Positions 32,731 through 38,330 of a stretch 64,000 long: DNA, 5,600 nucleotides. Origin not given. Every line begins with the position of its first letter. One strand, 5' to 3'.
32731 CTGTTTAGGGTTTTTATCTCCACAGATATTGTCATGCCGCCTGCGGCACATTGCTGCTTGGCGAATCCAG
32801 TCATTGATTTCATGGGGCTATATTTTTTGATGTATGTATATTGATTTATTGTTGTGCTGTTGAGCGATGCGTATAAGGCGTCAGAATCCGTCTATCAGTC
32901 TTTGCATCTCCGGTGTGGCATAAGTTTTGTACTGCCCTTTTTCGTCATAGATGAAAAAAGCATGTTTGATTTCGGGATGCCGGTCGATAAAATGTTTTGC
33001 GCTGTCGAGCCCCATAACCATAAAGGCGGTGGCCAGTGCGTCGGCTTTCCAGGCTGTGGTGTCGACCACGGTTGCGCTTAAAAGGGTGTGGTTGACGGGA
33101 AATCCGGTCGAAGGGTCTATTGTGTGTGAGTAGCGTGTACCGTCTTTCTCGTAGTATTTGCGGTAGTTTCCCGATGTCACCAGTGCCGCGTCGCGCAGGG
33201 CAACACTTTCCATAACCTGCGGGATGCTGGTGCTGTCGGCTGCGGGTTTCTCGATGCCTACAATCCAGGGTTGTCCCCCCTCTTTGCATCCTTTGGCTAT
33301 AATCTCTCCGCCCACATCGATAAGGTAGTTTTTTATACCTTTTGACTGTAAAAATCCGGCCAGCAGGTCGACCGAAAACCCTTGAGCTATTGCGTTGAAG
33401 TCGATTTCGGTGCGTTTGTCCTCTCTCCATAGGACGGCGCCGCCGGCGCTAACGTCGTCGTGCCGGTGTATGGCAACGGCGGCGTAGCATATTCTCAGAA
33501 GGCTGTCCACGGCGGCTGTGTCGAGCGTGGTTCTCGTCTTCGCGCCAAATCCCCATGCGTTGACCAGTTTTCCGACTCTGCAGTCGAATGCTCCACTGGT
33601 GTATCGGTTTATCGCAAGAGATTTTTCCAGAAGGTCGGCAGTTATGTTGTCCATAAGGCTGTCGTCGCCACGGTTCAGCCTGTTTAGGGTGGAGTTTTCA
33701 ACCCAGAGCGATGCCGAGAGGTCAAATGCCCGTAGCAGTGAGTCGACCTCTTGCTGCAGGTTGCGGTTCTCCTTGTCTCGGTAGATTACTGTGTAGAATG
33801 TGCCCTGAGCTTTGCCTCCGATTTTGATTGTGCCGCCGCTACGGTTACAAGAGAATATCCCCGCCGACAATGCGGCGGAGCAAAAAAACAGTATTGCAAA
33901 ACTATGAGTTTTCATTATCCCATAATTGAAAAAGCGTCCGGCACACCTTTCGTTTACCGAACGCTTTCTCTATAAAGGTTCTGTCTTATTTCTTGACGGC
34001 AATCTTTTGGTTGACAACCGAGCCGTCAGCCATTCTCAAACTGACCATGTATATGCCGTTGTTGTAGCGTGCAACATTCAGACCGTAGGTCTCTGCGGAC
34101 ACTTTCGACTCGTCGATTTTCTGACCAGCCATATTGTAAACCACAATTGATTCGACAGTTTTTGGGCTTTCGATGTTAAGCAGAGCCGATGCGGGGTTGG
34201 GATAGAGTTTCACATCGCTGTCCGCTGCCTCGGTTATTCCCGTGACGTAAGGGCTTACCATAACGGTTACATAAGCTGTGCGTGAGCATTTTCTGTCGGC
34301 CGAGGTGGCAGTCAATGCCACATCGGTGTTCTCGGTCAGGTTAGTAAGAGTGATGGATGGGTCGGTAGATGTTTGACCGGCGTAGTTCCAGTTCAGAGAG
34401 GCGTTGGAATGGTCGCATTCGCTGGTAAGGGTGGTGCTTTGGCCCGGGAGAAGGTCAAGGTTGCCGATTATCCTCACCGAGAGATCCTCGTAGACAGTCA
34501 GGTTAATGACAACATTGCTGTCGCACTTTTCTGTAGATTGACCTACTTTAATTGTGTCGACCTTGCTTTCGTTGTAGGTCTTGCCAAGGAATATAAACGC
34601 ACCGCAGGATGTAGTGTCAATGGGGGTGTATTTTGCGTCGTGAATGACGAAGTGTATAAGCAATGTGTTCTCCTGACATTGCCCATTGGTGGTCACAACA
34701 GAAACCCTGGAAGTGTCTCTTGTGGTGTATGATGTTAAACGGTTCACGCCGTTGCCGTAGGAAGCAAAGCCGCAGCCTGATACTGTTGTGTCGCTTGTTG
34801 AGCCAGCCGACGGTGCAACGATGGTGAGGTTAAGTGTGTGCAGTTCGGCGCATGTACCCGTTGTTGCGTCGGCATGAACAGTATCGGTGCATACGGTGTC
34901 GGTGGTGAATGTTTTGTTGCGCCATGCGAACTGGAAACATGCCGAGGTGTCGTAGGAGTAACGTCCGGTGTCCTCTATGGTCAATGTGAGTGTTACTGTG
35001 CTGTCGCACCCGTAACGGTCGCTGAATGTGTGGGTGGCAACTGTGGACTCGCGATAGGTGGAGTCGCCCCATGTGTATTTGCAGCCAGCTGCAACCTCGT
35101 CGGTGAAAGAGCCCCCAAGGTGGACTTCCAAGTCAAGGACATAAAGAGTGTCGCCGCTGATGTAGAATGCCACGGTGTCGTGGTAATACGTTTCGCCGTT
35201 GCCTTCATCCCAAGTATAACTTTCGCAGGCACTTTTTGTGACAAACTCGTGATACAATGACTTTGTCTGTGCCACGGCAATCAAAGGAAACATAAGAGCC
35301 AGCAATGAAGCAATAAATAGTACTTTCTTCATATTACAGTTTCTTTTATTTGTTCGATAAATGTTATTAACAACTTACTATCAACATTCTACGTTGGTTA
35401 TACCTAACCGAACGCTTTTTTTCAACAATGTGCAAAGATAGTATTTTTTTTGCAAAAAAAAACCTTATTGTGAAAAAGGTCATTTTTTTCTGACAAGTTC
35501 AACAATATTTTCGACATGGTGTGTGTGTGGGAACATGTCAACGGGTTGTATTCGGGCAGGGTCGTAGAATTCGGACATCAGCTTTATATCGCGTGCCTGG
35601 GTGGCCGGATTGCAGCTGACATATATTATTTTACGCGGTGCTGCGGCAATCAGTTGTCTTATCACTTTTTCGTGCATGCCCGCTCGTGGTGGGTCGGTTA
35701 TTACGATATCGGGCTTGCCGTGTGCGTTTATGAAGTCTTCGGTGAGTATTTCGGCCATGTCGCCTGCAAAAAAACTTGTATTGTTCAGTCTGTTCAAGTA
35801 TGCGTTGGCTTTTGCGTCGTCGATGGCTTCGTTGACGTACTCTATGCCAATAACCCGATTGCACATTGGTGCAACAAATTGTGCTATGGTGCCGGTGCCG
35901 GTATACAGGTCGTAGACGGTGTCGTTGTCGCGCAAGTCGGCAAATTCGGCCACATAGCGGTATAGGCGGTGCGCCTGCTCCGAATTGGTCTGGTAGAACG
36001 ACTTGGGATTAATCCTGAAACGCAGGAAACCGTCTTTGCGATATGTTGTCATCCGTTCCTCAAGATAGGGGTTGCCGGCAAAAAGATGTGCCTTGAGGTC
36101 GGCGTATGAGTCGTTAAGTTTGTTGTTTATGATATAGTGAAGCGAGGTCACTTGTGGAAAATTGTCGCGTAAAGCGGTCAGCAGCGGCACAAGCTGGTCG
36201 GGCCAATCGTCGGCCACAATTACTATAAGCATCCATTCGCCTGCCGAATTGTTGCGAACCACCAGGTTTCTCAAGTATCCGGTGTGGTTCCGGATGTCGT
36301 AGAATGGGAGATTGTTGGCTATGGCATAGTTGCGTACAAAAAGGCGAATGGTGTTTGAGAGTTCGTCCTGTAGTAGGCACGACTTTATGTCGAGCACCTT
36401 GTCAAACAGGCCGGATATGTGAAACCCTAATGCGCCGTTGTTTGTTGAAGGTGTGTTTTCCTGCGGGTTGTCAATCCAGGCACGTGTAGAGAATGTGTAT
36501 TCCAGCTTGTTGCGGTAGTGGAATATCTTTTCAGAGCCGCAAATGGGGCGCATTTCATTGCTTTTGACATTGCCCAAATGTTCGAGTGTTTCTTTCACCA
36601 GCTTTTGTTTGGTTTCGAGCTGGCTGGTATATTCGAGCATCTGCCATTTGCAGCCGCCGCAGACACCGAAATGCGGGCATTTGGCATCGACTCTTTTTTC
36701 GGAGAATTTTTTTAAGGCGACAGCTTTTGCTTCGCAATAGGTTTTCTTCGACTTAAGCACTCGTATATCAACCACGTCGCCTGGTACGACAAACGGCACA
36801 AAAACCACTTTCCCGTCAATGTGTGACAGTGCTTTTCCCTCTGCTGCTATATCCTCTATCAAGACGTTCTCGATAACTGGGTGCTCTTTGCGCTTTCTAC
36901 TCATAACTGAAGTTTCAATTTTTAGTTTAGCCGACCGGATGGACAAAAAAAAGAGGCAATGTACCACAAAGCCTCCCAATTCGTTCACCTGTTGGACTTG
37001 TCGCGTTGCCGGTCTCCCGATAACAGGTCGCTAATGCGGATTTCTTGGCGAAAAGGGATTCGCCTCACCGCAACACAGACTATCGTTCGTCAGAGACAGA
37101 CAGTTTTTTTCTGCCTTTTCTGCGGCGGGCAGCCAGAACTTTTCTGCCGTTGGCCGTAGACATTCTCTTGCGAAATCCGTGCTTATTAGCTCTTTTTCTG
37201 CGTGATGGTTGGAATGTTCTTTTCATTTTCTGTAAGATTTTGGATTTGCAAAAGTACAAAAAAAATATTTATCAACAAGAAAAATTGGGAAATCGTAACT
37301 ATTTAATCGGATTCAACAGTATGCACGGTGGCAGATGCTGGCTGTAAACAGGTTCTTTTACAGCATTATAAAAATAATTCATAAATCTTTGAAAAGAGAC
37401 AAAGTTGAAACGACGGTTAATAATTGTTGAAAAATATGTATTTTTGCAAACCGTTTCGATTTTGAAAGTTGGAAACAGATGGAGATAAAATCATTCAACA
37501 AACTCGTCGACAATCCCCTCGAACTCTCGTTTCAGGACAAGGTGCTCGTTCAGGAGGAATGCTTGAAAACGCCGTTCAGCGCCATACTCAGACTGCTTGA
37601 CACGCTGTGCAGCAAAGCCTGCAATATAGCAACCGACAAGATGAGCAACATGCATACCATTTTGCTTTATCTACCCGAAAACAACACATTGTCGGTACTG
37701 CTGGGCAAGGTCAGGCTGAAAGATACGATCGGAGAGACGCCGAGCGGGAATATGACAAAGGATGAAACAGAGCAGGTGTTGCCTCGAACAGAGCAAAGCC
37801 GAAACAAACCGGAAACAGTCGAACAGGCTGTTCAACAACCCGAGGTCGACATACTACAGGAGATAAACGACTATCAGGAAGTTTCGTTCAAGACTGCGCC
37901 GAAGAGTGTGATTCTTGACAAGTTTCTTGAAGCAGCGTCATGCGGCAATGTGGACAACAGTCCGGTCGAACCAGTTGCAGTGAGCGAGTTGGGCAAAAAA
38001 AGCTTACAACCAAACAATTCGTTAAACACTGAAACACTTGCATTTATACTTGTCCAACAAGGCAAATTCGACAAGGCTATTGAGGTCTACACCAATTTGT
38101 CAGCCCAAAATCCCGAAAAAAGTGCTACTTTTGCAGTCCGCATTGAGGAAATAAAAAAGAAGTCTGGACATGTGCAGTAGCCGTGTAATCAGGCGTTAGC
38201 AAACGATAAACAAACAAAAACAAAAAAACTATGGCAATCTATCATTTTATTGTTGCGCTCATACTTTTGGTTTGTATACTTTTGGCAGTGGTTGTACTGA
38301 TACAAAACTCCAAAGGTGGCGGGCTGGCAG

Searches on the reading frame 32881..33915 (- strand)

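Call 17: search_protein_families(library=pfam, proteins=[window:32881-33915:-], max_evalue=0.001)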
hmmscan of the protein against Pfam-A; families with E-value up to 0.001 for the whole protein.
window:32881-33915:- (344 aa): 1 family
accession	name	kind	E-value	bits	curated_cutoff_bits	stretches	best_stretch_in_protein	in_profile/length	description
PF02424.20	ApbE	-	1.2e-74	251.6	25.6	1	38-317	2-263/266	ApbE family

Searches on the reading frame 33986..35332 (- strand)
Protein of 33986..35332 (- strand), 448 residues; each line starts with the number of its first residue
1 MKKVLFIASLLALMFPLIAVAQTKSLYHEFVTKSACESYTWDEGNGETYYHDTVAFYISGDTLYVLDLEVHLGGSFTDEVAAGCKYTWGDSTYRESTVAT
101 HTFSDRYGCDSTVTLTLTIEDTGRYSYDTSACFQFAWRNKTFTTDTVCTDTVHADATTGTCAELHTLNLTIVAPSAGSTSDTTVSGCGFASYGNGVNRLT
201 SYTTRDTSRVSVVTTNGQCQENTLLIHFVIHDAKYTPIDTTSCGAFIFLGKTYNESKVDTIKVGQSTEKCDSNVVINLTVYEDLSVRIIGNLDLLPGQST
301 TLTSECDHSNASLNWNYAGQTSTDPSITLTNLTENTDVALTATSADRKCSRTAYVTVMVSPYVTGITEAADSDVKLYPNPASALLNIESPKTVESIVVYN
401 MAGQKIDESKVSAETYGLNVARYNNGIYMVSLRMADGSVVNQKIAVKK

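Call 17: search_protein_families(library=pfam, proteins=[window:33986-35332:-], max_evalue=0.001)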
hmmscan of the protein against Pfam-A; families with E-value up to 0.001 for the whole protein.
window:33986-35332:- (448 aa): 1 family
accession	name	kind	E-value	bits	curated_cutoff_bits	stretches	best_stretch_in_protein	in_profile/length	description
PF18962.6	Por_Secre_tail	-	2.2e-12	47.5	27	1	376-446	1-75/75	Secretion system C-terminal sorting domain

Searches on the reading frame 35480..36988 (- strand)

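Call 17: search_protein_families(library=pfam, proteins=[window:35480-36988:-], max_evalue=0.001)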
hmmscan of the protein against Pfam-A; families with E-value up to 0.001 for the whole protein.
window:35480-36988:- (502 aa): 6 families
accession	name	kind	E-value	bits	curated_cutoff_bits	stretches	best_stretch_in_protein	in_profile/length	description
PF05958.17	tRNA_U5-meth_tr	-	2.9e-20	73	23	1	305-500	155-356/357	tRNA (Uracil-5-)-methyltransferase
PF13847.12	Methyltransf_31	-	1.2e-09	38.4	27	1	353-462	2-113/145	Methyltransferase domain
PF01938.26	TRAM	-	1.2e-08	35.1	21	1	41-90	9-61/61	TRAM domain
PF05175.20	MTS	-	5.4e-05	23.3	23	1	354-452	31-128/170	Methyltransferase small domain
PF13649.12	Methyltransf_25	-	0.00011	23.2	27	1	358-417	1-61/97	Methyltransferase domain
PF02475.24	TRM5-TYW2_MTfase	-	0.00044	20.7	28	0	322-418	8-103/164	TRM5/TYW2 methyltransferase domain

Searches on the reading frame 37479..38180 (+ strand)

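Call 17: search_protein_families(library=pfam, proteins=[window:37479-38180:+], max_evalue=0.001)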
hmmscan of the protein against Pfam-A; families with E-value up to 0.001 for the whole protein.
window:37479-38180:+ (233 aa): 0 families

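Call 96: search_protein_families(library=ncbifam, proteins=[window:37479-38180:+], max_evalue=0.01)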
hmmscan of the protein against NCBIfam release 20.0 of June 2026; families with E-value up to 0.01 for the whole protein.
window:37479-38180:+ (233 aa): 1 family
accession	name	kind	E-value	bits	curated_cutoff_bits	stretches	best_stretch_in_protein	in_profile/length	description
TIGR02917.1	PEP_TPR_lipo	equivalog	0.0035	15.2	312.2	1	176-215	832-871/899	XrtA/PEP-CTERM system TPR-repeat protein PrsT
